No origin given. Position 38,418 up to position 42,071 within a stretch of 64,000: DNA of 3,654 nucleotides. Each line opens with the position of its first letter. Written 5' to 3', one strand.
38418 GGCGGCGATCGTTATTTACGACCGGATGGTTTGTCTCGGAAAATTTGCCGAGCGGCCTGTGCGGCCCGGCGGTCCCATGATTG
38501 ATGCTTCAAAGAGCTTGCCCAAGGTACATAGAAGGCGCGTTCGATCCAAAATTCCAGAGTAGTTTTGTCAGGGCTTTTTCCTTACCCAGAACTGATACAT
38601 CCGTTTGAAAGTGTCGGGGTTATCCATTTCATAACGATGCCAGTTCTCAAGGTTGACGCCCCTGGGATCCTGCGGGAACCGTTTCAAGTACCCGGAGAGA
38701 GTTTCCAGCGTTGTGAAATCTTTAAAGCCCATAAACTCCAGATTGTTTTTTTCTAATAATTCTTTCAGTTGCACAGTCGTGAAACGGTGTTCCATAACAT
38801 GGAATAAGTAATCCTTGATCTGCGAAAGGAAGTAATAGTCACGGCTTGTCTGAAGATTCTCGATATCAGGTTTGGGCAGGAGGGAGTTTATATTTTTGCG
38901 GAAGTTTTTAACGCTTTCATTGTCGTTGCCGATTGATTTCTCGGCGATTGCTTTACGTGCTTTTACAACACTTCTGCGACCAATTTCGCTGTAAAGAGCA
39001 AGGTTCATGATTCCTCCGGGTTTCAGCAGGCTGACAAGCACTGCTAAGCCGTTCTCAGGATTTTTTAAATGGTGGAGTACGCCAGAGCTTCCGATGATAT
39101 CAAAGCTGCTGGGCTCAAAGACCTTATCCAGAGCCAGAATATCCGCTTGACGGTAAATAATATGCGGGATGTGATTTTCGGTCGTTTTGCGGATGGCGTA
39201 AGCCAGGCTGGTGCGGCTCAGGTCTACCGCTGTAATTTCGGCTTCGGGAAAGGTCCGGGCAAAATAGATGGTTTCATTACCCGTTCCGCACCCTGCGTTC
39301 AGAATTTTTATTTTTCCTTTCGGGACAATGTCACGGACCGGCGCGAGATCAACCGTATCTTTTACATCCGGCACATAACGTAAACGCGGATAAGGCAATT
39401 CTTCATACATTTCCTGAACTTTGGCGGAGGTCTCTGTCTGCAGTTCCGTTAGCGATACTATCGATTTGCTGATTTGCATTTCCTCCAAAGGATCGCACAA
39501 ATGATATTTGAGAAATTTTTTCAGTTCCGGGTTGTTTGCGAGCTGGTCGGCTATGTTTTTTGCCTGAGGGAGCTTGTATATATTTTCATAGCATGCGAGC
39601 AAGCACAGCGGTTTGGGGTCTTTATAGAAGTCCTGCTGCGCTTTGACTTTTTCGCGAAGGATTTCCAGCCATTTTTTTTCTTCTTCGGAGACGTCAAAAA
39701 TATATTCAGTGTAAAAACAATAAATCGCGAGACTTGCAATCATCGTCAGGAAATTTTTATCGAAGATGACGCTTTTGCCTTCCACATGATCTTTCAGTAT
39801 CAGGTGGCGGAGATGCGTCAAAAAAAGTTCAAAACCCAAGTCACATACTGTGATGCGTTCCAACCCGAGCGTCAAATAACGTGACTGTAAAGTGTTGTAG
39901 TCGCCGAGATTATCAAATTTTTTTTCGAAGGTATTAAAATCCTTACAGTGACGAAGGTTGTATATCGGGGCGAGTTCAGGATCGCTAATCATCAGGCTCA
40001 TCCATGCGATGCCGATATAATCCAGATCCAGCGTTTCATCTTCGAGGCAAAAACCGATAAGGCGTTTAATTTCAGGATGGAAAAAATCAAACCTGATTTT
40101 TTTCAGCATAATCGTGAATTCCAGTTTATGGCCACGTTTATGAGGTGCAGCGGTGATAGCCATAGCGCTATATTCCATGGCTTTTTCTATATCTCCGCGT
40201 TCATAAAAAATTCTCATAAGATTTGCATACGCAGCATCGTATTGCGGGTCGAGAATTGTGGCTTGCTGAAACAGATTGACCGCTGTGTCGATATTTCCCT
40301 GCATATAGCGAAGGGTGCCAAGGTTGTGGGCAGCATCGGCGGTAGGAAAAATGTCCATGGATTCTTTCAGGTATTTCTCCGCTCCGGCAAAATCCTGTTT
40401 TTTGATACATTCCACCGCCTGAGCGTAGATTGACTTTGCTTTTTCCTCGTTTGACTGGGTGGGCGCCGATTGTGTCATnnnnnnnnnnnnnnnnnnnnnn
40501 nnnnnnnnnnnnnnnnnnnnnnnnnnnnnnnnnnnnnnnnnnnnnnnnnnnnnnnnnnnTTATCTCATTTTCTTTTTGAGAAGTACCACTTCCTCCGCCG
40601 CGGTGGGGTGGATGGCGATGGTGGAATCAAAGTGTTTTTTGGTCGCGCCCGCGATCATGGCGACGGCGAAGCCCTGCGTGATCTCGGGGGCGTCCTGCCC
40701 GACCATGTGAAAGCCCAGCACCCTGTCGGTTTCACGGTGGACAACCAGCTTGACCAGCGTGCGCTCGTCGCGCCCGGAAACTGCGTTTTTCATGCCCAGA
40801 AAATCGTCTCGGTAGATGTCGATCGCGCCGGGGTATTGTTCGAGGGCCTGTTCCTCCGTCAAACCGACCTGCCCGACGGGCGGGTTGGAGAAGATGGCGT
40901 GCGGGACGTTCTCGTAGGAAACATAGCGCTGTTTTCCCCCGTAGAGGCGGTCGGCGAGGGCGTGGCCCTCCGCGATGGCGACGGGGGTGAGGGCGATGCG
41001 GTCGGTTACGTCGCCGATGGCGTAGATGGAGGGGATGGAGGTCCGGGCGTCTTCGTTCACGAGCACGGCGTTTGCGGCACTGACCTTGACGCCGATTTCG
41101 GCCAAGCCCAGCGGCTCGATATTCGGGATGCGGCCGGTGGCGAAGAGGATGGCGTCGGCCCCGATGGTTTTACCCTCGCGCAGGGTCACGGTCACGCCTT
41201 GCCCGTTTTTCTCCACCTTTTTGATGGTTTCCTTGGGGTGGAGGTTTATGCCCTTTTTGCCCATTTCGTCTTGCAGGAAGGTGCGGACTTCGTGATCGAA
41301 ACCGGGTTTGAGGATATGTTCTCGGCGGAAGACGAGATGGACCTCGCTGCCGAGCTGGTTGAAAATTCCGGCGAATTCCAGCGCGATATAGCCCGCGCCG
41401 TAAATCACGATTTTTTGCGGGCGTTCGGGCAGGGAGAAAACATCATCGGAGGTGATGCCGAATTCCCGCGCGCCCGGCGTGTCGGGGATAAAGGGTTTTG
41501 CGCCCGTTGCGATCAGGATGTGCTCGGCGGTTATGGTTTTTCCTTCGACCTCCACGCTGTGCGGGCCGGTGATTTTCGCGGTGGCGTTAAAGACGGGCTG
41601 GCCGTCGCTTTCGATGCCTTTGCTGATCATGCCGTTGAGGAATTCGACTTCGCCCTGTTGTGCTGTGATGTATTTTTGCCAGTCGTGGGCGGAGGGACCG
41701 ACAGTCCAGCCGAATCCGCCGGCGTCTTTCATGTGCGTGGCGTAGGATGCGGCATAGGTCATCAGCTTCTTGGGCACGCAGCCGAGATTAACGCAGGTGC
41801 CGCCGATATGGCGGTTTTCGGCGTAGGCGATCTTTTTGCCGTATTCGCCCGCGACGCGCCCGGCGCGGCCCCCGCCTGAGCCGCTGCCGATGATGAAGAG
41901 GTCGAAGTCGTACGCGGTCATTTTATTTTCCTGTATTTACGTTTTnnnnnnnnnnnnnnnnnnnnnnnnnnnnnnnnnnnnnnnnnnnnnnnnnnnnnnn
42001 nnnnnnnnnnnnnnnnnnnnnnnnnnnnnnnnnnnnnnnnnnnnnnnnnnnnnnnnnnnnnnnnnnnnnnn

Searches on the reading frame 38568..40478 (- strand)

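Call 69: search_protein_families(library=pfam, proteins=[window:38568-40478:-], max_evalue=0.0001)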
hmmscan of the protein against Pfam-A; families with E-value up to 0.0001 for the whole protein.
window:38568-40478:- (636 aa): 15 families
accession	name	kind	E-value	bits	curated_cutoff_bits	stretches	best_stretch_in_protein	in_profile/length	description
PF13649.12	Methyltransf_25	-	9.4e-19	68.3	27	1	392-489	1-97/97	Methyltransferase domain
PF08241.18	Methyltransf_11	-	5.1e-18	66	21.2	1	393-491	1-93/95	Methyltransferase domain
PF08242.18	Methyltransf_12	-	7.6e-18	65.5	30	1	393-490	1-97/98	Methyltransferase domain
PF13847.12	Methyltransf_31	-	9.9e-18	64.7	27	1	388-497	3-113/145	Methyltransferase domain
PF13489.12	Methyltransf_23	-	8.6e-12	45.5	27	1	387-496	21-119/164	Methyltransferase domain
PF14559.12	TPR_19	-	5.8e-10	39.8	25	1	59-113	3-57/68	Tetratricopeptide repeat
PF07719.23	TPR_2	-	2.8e-09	36.8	27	0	47-80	1-34/34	Tetratricopeptide repeat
PF13424.12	TPR_12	-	9.5e-07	29.4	30.1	0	26-74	15-72/77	Tetratricopeptide repeat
PF00515.34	TPR_1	-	2.2e-06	27.7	27.8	0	47-80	1-34/34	Tetratricopeptide repeat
PF01209.24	Ubie_methyltran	-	4.2e-06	26.7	20.1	1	388-500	47-158/233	ubiE/COQ5 methyltransferase family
PF13414.12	TPR_11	-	6.3e-06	26.2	26.8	0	56-87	3-34/42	TPR repeat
PF13432.12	TPR_16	-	2.7e-05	24.9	32.7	1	53-112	3-62/65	Tetratricopeptide repeat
PF07720.18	TPR_3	-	3.9e-05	24.1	20.7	0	58-78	12-32/34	Tetratricopeptide repeat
PF13428.12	TPR_14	-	5.1e-05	24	23.5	0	49-89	3-43/44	Tetratricopeptide repeat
PF05175.20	MTS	-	5.5e-05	23.3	23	0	390-462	33-102/170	Methyltransferase small domain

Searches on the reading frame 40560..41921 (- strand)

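Call 70: search_protein_families(library=pfam, proteins=[window:40560-41921:-], max_evalue=0.0001)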
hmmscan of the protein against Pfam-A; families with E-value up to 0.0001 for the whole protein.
window:40560-41921:- (453 aa): 5 families
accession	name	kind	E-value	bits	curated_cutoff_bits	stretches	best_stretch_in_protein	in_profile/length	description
PF07992.20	Pyr_redox_2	-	1.3e-69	235.3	26.1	1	6-319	1-291/291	Pyridine nucleotide-disulphide oxidoreductase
PF02852.28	Pyr_redox_dim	-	1.5e-31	109.3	25.3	1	339-446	1-107/110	Pyridine nucleotide-disulphide oxidoreductase, dimerisation domain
PF00070.33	Pyr_redox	-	2.4e-24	86.1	22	1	170-248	1-80/82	Pyridine nucleotide-disulphide oxidoreductase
PF13738.12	Pyr_redox_3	-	5.5e-15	55.8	30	1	121-303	114-305/305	Pyridine nucleotide-disulphide oxidoreductase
PF03486.20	HI0933_like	-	9.6e-05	22.4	50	0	211-265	110-165/244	HI0933-like protein Rossmann domain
